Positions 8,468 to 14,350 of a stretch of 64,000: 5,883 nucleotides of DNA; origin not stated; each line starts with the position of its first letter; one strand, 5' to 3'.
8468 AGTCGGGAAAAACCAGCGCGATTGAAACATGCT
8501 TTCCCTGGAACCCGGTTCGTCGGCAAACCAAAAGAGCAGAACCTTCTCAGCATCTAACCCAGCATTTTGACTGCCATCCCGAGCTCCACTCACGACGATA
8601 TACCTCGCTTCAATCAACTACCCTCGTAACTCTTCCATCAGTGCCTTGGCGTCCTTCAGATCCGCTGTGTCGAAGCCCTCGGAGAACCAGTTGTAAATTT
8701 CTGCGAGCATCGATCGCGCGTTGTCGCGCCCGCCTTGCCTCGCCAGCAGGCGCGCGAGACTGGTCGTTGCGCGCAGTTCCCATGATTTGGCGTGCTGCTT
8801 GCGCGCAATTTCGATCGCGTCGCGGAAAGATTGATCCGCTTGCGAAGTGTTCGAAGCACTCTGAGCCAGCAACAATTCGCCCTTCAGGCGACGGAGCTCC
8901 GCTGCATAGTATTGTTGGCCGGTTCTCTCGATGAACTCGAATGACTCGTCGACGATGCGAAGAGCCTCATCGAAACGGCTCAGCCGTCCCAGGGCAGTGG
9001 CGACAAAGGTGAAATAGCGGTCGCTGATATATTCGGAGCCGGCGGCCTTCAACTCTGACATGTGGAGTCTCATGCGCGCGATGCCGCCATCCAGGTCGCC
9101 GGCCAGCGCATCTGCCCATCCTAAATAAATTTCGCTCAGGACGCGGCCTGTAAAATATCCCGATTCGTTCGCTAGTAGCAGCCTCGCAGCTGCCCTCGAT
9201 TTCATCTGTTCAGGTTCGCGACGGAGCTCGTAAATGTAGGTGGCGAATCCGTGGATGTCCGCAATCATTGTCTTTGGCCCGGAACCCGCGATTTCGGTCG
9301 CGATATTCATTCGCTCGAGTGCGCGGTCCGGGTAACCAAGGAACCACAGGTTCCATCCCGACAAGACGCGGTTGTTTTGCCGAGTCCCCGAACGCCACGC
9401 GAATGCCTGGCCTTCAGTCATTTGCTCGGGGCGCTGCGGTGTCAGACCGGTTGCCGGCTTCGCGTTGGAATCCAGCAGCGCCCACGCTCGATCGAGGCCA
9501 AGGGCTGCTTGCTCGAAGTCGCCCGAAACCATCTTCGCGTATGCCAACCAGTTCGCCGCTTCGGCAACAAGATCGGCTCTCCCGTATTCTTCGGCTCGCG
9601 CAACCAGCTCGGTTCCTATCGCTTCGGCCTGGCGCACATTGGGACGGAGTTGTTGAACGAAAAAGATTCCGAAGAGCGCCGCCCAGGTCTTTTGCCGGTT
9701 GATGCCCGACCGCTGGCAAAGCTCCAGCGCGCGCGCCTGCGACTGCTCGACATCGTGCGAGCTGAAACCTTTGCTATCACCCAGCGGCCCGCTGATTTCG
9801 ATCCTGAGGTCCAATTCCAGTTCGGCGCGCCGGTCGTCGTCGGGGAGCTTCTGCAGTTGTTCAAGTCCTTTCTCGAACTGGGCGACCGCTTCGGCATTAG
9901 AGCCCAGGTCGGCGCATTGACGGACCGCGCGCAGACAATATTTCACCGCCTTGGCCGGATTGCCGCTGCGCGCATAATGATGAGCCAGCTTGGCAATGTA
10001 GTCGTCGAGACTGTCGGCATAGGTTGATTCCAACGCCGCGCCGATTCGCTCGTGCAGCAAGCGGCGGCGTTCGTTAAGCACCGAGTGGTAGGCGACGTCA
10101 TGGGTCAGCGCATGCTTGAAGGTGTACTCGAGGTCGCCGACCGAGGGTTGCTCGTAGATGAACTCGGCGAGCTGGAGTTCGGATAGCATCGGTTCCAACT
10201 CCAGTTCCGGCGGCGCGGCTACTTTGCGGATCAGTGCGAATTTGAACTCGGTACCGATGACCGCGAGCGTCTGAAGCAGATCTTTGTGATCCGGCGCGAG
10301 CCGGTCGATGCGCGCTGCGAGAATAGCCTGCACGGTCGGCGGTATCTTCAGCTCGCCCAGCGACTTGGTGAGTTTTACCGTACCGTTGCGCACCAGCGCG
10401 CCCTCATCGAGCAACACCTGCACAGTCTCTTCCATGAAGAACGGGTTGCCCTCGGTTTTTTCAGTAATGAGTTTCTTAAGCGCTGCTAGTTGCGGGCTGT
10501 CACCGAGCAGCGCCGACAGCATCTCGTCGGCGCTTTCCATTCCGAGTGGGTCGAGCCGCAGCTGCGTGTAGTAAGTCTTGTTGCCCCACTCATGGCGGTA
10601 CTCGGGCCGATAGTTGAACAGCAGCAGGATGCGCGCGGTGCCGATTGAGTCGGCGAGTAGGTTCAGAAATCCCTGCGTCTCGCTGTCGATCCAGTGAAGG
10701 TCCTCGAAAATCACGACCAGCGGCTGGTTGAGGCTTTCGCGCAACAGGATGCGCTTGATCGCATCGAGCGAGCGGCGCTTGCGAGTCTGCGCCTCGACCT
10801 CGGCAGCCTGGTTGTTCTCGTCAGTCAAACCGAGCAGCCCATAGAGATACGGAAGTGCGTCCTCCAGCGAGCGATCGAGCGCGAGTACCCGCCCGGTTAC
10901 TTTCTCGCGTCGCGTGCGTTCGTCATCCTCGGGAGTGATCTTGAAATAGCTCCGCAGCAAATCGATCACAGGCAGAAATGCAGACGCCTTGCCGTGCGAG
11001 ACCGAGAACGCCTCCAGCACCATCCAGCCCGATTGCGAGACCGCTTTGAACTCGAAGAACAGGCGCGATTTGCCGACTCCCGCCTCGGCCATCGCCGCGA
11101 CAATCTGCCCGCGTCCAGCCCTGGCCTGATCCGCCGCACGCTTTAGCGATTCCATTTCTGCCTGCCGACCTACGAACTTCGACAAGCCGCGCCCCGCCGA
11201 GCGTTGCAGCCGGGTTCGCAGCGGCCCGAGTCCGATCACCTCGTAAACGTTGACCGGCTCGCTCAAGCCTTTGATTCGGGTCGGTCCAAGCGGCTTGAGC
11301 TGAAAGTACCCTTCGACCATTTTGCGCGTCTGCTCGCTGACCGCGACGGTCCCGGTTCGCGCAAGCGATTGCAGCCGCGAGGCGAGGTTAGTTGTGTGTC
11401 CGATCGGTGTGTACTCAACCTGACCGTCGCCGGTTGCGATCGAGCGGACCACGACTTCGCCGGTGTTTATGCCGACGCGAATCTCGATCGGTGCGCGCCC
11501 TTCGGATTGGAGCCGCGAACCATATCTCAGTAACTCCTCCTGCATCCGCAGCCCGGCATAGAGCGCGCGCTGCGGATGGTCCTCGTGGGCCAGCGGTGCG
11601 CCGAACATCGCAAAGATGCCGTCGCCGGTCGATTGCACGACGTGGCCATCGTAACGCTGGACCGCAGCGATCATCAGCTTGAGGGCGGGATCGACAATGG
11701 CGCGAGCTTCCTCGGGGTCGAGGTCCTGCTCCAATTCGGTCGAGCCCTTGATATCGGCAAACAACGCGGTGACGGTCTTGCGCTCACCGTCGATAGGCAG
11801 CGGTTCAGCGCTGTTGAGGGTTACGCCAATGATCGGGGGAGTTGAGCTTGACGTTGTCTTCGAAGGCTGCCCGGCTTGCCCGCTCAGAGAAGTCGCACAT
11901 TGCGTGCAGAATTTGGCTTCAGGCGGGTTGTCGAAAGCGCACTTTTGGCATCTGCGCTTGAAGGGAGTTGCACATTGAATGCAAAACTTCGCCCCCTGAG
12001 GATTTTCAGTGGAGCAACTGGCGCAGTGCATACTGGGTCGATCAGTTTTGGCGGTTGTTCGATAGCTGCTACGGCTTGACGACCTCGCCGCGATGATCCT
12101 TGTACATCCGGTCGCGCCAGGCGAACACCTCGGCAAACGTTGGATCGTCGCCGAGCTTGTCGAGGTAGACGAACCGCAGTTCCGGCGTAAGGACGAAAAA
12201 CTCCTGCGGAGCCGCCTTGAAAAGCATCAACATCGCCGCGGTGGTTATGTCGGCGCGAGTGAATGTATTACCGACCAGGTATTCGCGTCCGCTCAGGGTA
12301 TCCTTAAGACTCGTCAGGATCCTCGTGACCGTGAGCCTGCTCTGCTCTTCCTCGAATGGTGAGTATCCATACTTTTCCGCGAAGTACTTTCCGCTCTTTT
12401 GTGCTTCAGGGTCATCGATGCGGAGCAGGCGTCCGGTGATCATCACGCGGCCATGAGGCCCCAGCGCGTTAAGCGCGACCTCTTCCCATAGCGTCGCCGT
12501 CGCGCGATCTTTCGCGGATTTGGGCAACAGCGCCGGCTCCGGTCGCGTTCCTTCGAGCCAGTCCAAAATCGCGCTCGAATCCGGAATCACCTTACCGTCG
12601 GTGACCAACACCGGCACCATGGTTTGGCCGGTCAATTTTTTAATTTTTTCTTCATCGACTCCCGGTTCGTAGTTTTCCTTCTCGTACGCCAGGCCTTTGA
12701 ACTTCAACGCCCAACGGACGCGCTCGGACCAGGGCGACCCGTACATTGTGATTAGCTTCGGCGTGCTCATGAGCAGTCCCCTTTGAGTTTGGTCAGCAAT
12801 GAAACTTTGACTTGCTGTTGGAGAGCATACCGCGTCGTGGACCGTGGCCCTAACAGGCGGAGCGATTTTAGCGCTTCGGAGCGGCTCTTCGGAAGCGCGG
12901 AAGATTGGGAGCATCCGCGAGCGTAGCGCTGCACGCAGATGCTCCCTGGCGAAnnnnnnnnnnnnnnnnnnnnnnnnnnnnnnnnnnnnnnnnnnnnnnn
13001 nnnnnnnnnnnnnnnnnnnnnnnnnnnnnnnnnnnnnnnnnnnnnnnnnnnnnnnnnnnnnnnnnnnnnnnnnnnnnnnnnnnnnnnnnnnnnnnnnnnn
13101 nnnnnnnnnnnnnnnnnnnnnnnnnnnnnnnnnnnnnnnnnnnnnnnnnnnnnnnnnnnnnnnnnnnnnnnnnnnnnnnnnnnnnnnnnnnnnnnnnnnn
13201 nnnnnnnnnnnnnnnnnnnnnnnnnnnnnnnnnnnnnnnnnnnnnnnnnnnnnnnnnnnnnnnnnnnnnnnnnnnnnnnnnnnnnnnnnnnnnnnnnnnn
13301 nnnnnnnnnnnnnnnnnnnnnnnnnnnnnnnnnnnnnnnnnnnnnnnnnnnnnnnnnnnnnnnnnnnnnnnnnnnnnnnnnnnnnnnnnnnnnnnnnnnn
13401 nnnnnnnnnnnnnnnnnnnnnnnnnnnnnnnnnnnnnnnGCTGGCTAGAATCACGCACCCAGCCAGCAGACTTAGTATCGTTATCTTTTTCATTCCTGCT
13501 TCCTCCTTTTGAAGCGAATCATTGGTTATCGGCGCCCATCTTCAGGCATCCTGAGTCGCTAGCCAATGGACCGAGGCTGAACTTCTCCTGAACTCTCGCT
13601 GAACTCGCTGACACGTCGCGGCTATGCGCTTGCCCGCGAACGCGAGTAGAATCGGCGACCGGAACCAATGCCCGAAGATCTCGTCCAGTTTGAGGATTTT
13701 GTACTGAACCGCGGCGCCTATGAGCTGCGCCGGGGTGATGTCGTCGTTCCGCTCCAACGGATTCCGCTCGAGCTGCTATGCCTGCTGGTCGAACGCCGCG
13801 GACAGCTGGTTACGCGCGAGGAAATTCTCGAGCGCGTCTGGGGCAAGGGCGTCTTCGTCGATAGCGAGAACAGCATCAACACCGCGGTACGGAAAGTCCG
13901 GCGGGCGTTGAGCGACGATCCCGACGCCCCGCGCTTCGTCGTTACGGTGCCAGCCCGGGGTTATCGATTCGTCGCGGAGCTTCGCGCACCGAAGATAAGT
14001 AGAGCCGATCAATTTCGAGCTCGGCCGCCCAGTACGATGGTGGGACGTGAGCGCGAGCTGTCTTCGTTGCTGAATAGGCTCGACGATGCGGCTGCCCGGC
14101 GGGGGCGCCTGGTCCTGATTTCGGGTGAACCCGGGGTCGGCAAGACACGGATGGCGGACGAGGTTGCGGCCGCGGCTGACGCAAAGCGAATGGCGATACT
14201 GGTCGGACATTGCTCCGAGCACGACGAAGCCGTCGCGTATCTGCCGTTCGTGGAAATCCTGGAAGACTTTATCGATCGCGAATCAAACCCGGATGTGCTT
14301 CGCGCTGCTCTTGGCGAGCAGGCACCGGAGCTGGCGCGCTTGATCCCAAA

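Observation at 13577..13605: Three CTGAACT repeats at exact 11-bp (one helical turn) phasing: candidate operator of the adjacent winged-helix regulator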

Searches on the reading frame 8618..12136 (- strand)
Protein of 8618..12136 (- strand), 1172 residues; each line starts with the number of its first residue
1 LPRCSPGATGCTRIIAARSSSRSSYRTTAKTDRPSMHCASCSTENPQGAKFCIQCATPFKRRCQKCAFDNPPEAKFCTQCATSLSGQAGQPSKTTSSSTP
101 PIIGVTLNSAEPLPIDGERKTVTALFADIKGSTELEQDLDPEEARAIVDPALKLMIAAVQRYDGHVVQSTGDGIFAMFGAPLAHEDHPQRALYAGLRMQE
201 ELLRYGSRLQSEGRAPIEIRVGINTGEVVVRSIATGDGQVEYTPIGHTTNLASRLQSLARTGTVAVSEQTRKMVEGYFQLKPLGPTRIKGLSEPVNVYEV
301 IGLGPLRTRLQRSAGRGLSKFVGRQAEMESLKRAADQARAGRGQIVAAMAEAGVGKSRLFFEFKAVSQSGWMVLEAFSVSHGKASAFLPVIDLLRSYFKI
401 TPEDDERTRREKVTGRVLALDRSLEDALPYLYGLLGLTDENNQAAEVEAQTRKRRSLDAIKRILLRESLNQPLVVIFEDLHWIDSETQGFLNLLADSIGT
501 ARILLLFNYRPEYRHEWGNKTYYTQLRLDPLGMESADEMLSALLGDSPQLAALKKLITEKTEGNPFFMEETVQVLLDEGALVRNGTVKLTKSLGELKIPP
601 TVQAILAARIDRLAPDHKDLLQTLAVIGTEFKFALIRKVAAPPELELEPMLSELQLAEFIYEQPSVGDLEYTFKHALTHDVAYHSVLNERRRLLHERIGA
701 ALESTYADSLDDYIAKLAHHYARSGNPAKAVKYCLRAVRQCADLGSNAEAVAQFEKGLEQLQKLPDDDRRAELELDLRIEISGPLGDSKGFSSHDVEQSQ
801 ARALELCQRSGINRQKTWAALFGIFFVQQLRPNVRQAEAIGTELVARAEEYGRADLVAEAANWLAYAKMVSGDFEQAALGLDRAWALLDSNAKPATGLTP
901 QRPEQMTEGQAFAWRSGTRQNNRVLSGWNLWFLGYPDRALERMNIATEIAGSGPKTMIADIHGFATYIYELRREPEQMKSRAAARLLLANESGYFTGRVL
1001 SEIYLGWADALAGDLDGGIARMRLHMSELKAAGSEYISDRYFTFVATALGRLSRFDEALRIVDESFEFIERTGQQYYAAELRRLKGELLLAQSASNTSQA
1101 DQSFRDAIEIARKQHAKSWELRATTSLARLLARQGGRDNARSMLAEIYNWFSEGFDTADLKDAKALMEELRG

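Call 5: search_protein_families(library=pfam, proteins=[window:8618-12136:-])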
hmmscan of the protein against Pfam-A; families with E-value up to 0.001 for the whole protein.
window:8618-12136:- (1172 aa): 6 families
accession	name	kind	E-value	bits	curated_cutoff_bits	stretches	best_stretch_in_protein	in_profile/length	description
PF00211.25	Guanylate_cyc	-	2.1e-22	80.1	21.9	1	120-298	7-179/183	Adenylate and Guanylate cyclase catalytic domain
PF13191.12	AAA_16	-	1.5e-17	65.1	32.6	1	320-503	1-164/167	AAA ATPase domain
PF13240.11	Zn_Ribbon_1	-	4e-08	33.2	25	1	37-58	1-22/23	zinc-ribbon domain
PF12773.13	DZR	-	6.3e-08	33.1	27.3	1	38-80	1-44/45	Double zinc ribbon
PF13424.12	TPR_12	-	6.4e-07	29.9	30.1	0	1045-1113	9-77/77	Tetratricopeptide repeat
PF24463.1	DUF7577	-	6.7e-05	22.8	28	0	35-57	2-24/27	Domain of unknown function (DUF7577)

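Call 36: search_protein_families(library=ncbifam, proteins=[window:8618-12136:-], max_evalue=0.01)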
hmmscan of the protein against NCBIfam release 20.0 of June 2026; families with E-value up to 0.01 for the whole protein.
window:8618-12136:- (1172 aa): 3 families
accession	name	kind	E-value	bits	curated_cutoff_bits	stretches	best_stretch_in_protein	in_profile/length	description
TIGR03903.1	TOMM_kin_cyc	equivalog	2.2e-124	416.7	705.75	1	115-1129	281-1266/1267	TOMM system kinase/cyclase fusion protein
NF058673.1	LipAdnlyCyLipJMY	equivalog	1.3e-11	43.9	800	1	116-294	290-443/449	bifunctional lipase/adenylate cyclase LipJ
TIGR02795.1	tol_pal_ybgF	equivalog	0.0097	16.5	90.1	0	1067-1152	27-107/119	tol-pal system protein YbgF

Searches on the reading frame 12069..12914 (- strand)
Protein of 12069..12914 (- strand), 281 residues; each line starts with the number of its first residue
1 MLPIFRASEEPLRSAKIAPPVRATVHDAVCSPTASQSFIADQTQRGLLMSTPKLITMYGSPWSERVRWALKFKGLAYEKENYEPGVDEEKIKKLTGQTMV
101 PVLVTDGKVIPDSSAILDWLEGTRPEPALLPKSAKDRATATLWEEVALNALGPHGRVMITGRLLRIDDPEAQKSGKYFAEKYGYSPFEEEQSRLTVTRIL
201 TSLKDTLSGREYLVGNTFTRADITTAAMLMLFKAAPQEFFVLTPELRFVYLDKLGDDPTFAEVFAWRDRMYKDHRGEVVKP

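Call 5: search_protein_families(library=pfam, proteins=[window:12069-12914:-])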
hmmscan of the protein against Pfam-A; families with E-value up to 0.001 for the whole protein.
window:12069-12914:- (281 aa): 5 families
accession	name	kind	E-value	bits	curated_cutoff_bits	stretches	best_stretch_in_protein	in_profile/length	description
PF13417.12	GST_N_3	-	1.1e-19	70.9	22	1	54-127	1-74/75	Glutathione S-transferase, N-terminal domain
PF13409.12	GST_N_2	-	1.4e-16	61.3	25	1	60-121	2-68/70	Glutathione S-transferase, N-terminal domain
PF02798.26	GST_N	-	1.9e-09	38.1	20.9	1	53-120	4-74/76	Glutathione S-transferase, N-terminal domain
PF00043.30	GST_C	-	0.00011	22.8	20.7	1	192-230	27-65/93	Glutathione S-transferase, C-terminal domain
PF13410.11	GST_C_2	-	0.00027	21.4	24.9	0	196-269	11-69/69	Glutathione S-transferase, C-terminal domain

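Call 36: search_protein_families(library=ncbifam, proteins=[window:12069-12914:-], max_evalue=0.01)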
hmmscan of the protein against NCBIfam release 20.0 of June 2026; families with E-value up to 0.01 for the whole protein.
window:12069-12914:- (281 aa): 12 families
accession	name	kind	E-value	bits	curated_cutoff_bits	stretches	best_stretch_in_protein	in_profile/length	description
TIGR01262.1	maiA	equivalog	3.3e-15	56.3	171.05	1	54-141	2-94/211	maleylacetoacetate isomerase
NF050814.1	FtsZBindFzlA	equivalog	2.9e-14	53.4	300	1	60-140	13-97/228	FtsZ-binding protein FzlA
NF007682.0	PRK10357.1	equivalog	5.7e-10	39.1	181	1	53-136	2-86/202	glutathione S-transferase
NF007702.0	PRK10387.1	equivalog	5.8e-06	26.2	133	1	61-215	10-159/215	glutaredoxin 2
NF042997.1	bet_ethrase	equivalog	1.5e-05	24.2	440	1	60-235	21-198/273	beta-etherase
NF011693.0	PRK15113.1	equivalog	4.2e-05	23.3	150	1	58-140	14-102/214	glutathione transferase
NF049950.1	IsopEpoxGlthnTfaseIsoI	equivalog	0.00012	21.7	300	0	60-143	17-97/238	iIsoprene-epoxide--glutathione S-transferase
NF041212.1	Uxx_star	subfamily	0.00013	22.1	66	1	56-109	5-60/70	Uxx-star family glutaredoxin-like (seleno)protein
TIGR02190.1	GlrX-dom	hypoth_equivalog_domain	0.00022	21.1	99.3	1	54-118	12-76/79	glutaredoxin-family domain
NF007016.1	PRK09481.1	equivalog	0.00049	19.6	314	1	62-138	21-97/209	stringent starvation protein SspA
TIGR02182.1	GRXB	equivalog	0.00073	19.3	186.65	1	60-133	8-81/209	GrxB family glutaredoxin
TIGR02196.1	GlrX_YruB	hypoth_equivalog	0.0041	17.6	88.55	1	59-110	9-61/74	glutaredoxin-like protein, YruB-family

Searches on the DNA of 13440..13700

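Call 55: search_rna_families(source=window, start=13440, end=13700, threshold=evalue, max_evalue=1)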
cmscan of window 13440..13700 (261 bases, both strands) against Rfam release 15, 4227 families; matches with E-value up to 1: 0.
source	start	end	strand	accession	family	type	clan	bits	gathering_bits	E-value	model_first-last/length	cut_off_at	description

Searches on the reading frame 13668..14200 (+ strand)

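Call 48: search_protein_families(library=pfam, proteins=[window:13668-14200:+], max_evalue=10)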
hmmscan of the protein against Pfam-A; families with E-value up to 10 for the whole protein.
window:13668-14200:+ (177 aa): 27 families (the best 25 are shown)
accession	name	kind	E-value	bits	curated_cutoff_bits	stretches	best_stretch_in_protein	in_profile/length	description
PF00486.34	Trans_reg_C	-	1.8e-18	66.8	26.2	1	27-101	4-77/77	Transcriptional regulatory protein, C terminal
PF13191.12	AAA_16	-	2.5e-12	48.1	32.6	1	124-173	2-51/167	AAA ATPase domain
PF10923.14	BrxC_BrxD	-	0.00025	20.5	22.2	1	124-176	27-79/414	BREX system ATP-binding protein BrxC/D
PF20720.3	nSTAND3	-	0.00026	21.2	27.2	1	146-170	17-41/155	Novel STAND NTPase 3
PF13481.12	AAA_25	-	0.00052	20.1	27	1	136-169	23-56/195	AAA domain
PF00004.35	AAA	-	0.0024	18.8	21.2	1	149-173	1-25/131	ATPase family associated with various cellular activities (AAA)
PF00158.32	Sigma54_activat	-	0.007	16.5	20.2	1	125-172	2-48/168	Sigma-54 interaction domain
PF07728.20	AAA_5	-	0.0077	16.7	22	1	149-171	2-24/139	AAA domain (dynein-related subfamily)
PF13401.12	AAA_22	-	0.012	16.4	27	1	145-171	4-30/130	AAA domain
PF03266.21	NTPase_1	-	0.015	15.6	23.9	1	149-173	2-26/168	NTPase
PF06745.19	ATPase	-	0.024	14.4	26.6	1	144-164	17-37/231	KaiC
PF09130.16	DUF1932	-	0.035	14.4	25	1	87-106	25-44/70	Domain of unknown function (DUF1932)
PF20703.3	nSTAND1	-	0.042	13.9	27.1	1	115-160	7-47/379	Novel STAND NTPase 1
PF03796.21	DnaB_C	-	0.049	13.4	27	1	136-172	7-45/255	DnaB-like helicase C terminal domain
PF13604.12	AAA_30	-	0.053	13.7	27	1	141-173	13-45/191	AAA domain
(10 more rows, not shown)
